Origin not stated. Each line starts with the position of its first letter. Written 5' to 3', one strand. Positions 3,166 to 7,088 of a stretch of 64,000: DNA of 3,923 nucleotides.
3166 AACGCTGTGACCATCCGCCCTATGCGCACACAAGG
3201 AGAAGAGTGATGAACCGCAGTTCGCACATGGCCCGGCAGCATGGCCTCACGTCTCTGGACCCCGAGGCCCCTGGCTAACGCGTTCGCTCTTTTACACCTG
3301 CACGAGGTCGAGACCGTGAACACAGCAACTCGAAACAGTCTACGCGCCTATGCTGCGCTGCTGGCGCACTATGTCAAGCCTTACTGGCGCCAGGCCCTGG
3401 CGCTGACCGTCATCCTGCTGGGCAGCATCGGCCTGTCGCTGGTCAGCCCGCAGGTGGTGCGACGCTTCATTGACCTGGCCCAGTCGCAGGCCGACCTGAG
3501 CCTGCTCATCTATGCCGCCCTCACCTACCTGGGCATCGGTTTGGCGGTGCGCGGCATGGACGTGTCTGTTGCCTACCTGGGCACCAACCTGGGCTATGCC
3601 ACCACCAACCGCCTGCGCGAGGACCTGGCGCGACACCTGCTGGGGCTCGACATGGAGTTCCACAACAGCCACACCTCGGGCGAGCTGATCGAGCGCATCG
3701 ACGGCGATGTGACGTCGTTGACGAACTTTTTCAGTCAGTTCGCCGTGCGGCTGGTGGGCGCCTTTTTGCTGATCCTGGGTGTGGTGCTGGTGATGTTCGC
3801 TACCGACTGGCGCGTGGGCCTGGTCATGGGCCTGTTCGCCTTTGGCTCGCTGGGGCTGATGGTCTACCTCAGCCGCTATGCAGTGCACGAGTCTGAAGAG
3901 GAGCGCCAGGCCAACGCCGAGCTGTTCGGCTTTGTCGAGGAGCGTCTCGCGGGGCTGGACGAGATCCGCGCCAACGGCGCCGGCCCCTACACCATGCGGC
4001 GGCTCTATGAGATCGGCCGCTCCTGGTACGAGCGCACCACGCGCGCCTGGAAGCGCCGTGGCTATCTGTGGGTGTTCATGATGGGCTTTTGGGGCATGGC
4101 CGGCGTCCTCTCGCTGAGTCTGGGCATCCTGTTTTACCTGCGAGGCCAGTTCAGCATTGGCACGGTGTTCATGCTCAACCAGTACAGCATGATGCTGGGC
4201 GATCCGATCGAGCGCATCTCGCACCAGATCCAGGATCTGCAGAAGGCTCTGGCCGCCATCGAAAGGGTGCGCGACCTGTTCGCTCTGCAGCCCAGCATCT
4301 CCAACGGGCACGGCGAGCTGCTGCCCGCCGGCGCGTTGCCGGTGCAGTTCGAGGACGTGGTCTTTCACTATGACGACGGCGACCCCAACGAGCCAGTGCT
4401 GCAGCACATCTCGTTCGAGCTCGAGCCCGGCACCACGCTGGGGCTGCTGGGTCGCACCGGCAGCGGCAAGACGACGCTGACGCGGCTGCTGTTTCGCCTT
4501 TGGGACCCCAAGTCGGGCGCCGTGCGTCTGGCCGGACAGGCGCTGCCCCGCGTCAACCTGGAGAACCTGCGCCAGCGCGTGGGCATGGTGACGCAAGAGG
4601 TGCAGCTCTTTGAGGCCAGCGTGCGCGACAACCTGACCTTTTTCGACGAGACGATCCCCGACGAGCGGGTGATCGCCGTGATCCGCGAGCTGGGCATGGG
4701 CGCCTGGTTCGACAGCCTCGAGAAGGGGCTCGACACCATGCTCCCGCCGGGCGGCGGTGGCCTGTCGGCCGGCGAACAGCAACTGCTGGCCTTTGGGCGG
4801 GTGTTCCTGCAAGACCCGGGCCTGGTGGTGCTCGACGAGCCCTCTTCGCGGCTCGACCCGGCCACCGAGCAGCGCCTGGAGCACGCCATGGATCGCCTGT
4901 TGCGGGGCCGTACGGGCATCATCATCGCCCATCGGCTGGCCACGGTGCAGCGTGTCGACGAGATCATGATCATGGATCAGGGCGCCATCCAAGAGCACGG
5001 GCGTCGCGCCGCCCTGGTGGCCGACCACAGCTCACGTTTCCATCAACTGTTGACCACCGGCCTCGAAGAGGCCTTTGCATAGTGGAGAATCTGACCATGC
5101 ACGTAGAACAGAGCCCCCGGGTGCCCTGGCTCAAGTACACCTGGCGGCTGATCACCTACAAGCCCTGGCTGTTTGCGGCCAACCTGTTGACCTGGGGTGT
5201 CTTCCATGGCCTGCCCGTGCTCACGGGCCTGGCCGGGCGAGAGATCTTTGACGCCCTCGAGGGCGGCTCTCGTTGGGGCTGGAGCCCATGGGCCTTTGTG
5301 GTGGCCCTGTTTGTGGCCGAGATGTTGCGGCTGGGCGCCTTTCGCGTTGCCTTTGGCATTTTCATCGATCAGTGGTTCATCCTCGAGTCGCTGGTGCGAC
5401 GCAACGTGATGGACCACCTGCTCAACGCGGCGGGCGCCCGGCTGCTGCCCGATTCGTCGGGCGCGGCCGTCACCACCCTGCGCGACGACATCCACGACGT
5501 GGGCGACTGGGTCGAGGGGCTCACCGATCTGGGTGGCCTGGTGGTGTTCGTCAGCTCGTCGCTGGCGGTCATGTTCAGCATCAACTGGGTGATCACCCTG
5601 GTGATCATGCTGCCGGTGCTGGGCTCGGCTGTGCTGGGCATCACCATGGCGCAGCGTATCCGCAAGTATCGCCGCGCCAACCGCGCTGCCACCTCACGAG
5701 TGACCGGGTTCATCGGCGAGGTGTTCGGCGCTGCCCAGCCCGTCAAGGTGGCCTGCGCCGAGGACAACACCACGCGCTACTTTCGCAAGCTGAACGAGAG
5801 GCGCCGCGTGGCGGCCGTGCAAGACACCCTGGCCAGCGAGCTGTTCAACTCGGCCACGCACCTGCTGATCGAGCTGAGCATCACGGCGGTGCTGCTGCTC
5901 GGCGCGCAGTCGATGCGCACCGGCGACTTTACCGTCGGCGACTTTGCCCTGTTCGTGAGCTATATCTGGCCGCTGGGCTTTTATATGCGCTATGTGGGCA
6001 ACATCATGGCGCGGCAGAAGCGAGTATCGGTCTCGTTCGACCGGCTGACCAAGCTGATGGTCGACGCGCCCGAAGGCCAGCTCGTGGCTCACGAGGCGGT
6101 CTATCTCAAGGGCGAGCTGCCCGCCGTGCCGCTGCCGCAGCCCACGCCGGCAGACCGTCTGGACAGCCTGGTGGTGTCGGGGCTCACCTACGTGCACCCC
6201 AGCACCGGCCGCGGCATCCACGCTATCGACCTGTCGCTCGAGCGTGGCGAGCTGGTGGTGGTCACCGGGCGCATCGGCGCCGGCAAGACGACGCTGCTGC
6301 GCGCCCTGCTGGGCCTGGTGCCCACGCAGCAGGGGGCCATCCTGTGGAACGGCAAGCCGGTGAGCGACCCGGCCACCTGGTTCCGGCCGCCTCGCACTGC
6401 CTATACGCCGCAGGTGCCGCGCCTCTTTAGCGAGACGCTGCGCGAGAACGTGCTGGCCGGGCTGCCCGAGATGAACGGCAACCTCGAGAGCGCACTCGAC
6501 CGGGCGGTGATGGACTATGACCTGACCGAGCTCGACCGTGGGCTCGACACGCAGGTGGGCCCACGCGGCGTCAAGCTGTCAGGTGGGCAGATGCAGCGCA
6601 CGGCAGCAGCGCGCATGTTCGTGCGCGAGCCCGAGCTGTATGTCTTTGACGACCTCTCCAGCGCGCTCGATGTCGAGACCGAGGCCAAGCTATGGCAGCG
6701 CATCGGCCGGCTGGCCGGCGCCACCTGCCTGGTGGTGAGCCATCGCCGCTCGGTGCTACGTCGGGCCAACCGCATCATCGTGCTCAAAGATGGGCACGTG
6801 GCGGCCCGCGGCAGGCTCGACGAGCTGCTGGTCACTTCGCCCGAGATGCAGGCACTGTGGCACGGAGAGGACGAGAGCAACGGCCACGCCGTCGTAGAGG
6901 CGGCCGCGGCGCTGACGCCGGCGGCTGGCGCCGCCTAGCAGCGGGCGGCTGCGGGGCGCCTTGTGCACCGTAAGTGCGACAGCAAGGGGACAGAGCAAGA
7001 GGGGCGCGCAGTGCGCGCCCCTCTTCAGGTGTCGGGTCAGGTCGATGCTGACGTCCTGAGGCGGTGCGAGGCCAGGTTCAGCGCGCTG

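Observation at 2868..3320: Leader-peptide / intrinsic-terminator cassette upstream of a heterodimeric ABC exporter pair (BmrB-BmrCD-like attenuation layout)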

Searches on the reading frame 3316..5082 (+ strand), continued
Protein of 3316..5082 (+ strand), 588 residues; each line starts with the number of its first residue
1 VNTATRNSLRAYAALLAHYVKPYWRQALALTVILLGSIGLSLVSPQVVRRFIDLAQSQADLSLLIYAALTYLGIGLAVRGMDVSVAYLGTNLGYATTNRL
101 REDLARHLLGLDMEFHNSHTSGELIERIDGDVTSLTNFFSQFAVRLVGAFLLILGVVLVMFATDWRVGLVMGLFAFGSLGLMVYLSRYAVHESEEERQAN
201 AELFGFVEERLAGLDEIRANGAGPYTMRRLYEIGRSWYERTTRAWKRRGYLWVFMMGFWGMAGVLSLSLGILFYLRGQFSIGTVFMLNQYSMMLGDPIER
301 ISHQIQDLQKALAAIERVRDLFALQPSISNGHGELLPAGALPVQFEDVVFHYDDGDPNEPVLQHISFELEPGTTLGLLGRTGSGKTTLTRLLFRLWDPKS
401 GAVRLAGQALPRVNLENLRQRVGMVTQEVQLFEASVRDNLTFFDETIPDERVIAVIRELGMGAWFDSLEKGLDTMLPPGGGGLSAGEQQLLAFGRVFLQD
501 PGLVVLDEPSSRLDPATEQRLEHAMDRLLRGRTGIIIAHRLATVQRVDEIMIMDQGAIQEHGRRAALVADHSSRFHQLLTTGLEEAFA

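Call 41: find_encoding_contigs(protein=P0019, flank=1000, max_places=2)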
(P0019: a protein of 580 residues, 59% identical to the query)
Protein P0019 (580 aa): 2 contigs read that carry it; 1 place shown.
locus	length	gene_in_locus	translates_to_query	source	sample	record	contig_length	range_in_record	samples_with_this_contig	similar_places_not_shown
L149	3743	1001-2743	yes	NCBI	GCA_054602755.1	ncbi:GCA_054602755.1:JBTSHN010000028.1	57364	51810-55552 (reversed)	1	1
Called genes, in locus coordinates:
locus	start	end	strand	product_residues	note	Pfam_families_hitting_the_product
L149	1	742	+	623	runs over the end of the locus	PF00664:ABC_membrane, PF00005:ABC_tran, PF02463:SMC_N (faint)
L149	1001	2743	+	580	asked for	PF00664:ABC_membrane, PF00005:ABC_tran, PF13304:AAA_21 (faint)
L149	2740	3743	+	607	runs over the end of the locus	PF00664:ABC_membrane, PF00005:ABC_tran, PF02463:SMC_N (faint), PF13191:AAA_16 (faint)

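Call 42: find_encoding_contigs(protein=P0025, flank=1000, max_places=2)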
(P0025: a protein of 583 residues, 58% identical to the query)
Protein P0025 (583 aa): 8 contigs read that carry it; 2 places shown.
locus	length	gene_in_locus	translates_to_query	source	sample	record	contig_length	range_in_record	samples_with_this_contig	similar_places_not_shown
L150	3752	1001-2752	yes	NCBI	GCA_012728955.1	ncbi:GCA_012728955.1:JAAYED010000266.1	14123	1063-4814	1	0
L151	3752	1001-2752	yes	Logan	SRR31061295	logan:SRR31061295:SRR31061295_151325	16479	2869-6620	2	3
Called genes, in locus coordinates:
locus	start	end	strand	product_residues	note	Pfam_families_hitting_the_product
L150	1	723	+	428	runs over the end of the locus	PF04909:Amidohydro_2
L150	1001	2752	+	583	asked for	PF00664:ABC_membrane, PF13191:AAA_16 (faint), PF00005:ABC_tran, PF13304:AAA_21 (faint)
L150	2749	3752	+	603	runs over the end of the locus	PF00664:ABC_membrane, PF00005:ABC_tran, PF02463:SMC_N (weak)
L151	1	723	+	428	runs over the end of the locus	PF04909:Amidohydro_2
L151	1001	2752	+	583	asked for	PF00664:ABC_membrane, PF13191:AAA_16 (faint), PF00005:ABC_tran, PF13304:AAA_21 (faint)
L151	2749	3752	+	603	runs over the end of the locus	PF00664:ABC_membrane, PF00005:ABC_tran, PF02463:SMC_N (weak)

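Call 43: find_encoding_contigs(protein=P0021, flank=1000, max_places=2)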
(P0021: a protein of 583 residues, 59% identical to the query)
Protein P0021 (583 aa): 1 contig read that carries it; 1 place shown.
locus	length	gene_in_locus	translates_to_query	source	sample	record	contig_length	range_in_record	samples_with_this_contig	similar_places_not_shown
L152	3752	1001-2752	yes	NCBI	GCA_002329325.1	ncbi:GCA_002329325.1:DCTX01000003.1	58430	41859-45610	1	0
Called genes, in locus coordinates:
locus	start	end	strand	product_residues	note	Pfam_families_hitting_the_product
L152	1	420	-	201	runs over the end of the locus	PF01206:TusA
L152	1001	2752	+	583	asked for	PF00664:ABC_membrane, PF00005:ABC_tran, PF13304:AAA_21 (faint)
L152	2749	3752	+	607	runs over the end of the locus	PF00664:ABC_membrane, PF00005:ABC_tran, PF02463:SMC_N (faint)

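Call 44: find_encoding_contigs(protein=P0036, flank=1000, max_places=2)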
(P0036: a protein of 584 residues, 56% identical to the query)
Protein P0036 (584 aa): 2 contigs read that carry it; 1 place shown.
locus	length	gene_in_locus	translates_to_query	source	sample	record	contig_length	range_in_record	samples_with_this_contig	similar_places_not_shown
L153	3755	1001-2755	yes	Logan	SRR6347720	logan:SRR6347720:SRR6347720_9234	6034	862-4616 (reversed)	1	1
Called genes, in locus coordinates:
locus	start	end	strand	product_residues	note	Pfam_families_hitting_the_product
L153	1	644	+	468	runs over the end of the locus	PF04326:SLFN_AlbA_2, PF13749:HATPase_c_4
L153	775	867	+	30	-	-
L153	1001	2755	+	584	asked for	PF00664:ABC_membrane, PF00005:ABC_tran, PF13304:AAA_21 (faint)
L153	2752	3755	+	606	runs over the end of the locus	PF00664:ABC_membrane, PF02463:SMC_N (weak), PF00005:ABC_tran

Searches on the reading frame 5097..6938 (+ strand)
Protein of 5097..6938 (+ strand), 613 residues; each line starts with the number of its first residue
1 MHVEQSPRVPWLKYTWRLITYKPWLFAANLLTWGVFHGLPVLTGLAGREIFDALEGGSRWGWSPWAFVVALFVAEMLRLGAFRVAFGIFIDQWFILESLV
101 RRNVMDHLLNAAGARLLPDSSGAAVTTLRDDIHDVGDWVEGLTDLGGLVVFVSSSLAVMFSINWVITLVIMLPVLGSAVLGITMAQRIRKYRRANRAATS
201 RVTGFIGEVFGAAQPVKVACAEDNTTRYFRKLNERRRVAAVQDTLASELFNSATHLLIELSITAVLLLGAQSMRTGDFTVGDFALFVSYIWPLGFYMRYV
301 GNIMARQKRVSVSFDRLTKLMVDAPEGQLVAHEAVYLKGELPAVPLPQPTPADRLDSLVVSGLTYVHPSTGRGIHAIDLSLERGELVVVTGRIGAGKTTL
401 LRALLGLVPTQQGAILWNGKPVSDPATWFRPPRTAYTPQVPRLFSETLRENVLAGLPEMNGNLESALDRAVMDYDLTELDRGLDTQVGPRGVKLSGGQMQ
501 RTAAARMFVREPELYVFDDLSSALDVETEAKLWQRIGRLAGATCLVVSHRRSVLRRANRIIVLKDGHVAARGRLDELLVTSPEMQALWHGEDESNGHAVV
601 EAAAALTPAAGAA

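Call 10: search_protein_families(library=ncbifam, proteins=[window:5097-6938:+], max_evalue=0.001)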
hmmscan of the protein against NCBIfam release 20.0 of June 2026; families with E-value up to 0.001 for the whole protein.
window:5097-6938:+ (613 aa): 180 families (the best 25 are shown)
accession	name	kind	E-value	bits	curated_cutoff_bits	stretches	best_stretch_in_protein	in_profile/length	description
TIGR02203.1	MsbA_lipidA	equivalog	1.1e-55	189.3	602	1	100-579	90-557/572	lipid A export permease/ATP-binding protein MsbA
TIGR03375.1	type_I_sec_LssB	subfamily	9.2e-53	179.5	693.1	1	101-579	225-690/696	type I secretion system permease/ATPase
TIGR02204.1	MsbA_rel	hypoth_equivalog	1.3e-52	179.2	780.4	1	99-581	92-565/576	ABC transporter, permease/ATP-binding protein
TIGR00958.1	3a01208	subfamily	1.8e-49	168.7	874.6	2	377-578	500-701/711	antigen peptide transporter 2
TIGR02857.1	CydD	equivalog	3.7e-48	164.8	435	1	98-563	77-529/529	thiol reductant ABC exporter subunit CydD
TIGR02868.1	CydC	equivalog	1.9e-47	162.1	329.05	1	100-550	88-529/530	thiol reductant ABC exporter subunit CydC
TIGR01846.1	type_I_sec_HlyB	subfamily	1.4e-45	155.8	725.55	1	149-589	263-690/694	type I secretion system permease/ATPase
TIGR03797.1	NHLM_micro_ABC2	equivalog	6.3e-44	150.5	709.4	1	149-580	260-674/686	NHLP bacteriocin export ABC transporter permease/ATPase subunit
NF000474.1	tet_ABC_46_A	exception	8.5e-44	150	1250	1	146-579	140-556/574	tetracycline efflux ABC transporter Tet(46) subunit A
TIGR03796.1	NHLM_micro_ABC1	equivalog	2.9e-43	148.1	853.3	1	150-582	279-703/710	NHLP family bacteriocin export ABC transporter peptidase/permease/ATPase subunit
NF008055.0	PRK10789.1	equivalog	1e-42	146.3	845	1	142-581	136-561/590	SmdA family multidrug ABC transporter permease/ATP-binding protein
NF045513.1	HepA_fam_ABC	equivalog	2e-41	142.1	725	1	95-580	125-598/610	heterocyst formation ABC transporter subunit HepA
NF010178.0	PRK13657.1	equivalog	2.2e-39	135.4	733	1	361-587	338-566/588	glucan ABC transporter ATP-binding protein/ permease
NF008379.0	PRK11174.1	equivalog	1.7e-38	132.7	684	1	360-591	352-584/588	heme ABC transporter permease/ATP-binding protein CydD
NF052233.1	CphA_assoc_ABC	equivalog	2.5e-37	128.6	880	1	148-591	314-743/766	cyanophycin metabolism-associated ABC transporter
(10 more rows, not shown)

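Call 11: search_protein_families(library=pfam, proteins=[window:5097-6938:+], max_evalue=0.01)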
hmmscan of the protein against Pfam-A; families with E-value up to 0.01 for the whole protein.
window:5097-6938:+ (613 aa): 9 families
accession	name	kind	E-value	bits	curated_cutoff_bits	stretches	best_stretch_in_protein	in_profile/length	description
PF00005.33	ABC_tran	-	6.1e-24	85.6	25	1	375-519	2-134/137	ABC transporter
PF00664.28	ABC_membrane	-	5.8e-20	72.5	28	1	63-290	41-267/274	ABC transporter transmembrane region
PF02463.25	SMC_N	-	1.7e-06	28.1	40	1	235-563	117-211/220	RecF/RecN/SMC N terminal domain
PF13191.12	AAA_16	-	1.1e-05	26.4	32.6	1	382-492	22-110/167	AAA ATPase domain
PF13401.12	AAA_22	-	0.0014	19.4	27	1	385-454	6-56/130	AAA domain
PF13555.12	AAA_29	-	0.0017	18.5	27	1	377-408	17-46/61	P-loop containing region of AAA domain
PF02492.25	cobW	-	0.0029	17.7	20.7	1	387-418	3-35/180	CobW/HypB/UreG, nucleotide-binding domain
PF02367.23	TsaE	-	0.0061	17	26.6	0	379-406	16-43/128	Threonylcarbamoyl adenosine biosynthesis protein TsaE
PF00437.27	T2SSE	-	0.0076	15.4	24.9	0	386-415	144-173/370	Type II/IV secretion system protein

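Call 20: search_solved_structures(query=window:5097-6938:+, max_evalue=1e-30)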
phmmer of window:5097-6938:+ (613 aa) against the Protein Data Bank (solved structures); distinct sequences matched with E-value up to 1e-30: 145 (the best 60 are shown).
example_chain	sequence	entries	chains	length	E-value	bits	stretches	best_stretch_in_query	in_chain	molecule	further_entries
8zpx_B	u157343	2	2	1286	1.3e-58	202.4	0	150-578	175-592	ABC transporter B family member 1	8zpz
9juj_A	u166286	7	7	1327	1.5e-58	202.2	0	151-578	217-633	ABC transporter B family member 1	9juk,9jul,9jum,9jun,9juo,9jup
9nfi_A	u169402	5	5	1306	2.1e-58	201.7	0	352-579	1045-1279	Permeability Glycoprotein (P-gp)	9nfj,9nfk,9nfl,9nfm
8zq4_B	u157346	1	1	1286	4.6e-58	200.6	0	150-578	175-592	ABC transporter B family member 1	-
4f4c_A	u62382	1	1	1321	3.2e-56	194.5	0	373-572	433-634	Multidrug resistance protein pgp-1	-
6qex_A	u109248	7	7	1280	4.1e-56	194.1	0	373-578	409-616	Multidrug resistance protein 1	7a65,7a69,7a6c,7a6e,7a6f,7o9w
8gmg_A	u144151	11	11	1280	6.6e-56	193.4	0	373-578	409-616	ATP-dependent translocase ABCB1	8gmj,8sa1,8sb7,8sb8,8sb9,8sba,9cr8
8sa0_A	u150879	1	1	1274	8e-56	193.2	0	373-578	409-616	ATP-dependent translocase ABCB1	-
7niu_A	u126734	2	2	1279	1.3e-55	192.4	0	372-578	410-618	Isoform 2 of Phosphatidylcholine translocator ABCB4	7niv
6c0v_A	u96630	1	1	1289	1.7e-55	192.1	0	373-578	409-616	Multidrug resistance protein 1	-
8y6h_A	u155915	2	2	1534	2.1e-55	191.7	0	373-578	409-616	ATP-dependent translocase ABCB1,mNeonGreen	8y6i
6s7p_A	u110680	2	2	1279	4.5e-55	190.7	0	372-578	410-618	Phosphatidylcholine translocator ABCB4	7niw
6ujp_A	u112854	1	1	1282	5.6e-55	190.4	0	124-578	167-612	ATP-dependent translocase ABCB1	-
6ujt_A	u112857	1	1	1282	6.5e-55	190.2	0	124-578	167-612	ATP-dependent translocase ABCB1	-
4m1m_A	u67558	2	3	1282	6.9e-55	190.1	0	124-578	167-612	Multidrug resistance protein 1A | ATP-dependent translocase ABCB1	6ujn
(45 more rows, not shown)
